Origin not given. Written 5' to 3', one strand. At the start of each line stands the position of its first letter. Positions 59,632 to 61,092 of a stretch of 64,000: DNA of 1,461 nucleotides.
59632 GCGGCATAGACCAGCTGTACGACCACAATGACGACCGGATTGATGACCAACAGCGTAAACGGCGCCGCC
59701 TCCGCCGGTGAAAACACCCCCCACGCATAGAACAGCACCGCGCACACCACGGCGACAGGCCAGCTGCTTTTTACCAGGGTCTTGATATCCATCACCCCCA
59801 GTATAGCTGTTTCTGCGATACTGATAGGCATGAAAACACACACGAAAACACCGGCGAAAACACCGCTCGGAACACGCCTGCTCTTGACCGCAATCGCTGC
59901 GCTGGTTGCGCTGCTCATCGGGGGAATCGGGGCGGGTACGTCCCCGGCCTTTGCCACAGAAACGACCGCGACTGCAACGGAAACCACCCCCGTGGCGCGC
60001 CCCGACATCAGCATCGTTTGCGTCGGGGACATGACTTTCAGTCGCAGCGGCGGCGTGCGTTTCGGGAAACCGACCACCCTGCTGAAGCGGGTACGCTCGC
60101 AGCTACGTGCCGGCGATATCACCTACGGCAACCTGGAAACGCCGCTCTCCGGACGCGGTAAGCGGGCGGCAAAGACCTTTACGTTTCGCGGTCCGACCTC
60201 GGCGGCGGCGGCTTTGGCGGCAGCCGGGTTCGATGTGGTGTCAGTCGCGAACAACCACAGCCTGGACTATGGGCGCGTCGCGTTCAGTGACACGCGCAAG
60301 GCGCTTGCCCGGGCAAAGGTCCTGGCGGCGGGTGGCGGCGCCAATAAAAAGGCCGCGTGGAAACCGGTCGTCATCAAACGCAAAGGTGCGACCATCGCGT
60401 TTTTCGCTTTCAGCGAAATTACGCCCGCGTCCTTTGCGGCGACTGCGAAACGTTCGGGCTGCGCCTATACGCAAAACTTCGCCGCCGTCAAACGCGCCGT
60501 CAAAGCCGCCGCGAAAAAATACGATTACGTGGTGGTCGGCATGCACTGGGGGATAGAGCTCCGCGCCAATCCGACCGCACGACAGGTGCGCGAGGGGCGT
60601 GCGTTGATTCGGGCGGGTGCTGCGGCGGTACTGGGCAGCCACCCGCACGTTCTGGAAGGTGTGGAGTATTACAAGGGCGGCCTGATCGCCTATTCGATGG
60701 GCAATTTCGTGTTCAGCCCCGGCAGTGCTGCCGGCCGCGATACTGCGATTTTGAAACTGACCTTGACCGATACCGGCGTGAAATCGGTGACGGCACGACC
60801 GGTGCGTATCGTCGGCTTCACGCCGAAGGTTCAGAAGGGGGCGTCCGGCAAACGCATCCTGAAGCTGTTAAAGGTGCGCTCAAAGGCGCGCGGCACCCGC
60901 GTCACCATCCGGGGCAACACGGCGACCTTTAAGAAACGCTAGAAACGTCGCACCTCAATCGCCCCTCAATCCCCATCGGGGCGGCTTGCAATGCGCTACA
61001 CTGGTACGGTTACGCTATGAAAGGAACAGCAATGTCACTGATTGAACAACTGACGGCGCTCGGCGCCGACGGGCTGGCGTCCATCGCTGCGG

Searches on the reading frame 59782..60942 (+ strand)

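Call 34: search_protein_families(library=ncbifam, proteins=[window:59782-60942:+])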
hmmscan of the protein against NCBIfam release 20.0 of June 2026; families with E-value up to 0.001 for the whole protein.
window:59782-60942:+ (386 aa): 1 family
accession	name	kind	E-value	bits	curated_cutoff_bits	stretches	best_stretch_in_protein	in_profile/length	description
NF038314.1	epimerase_MslH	equivalog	1.5e-19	69.7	700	2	102-212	27-141/439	lasso peptide C-terminal Trp epimerase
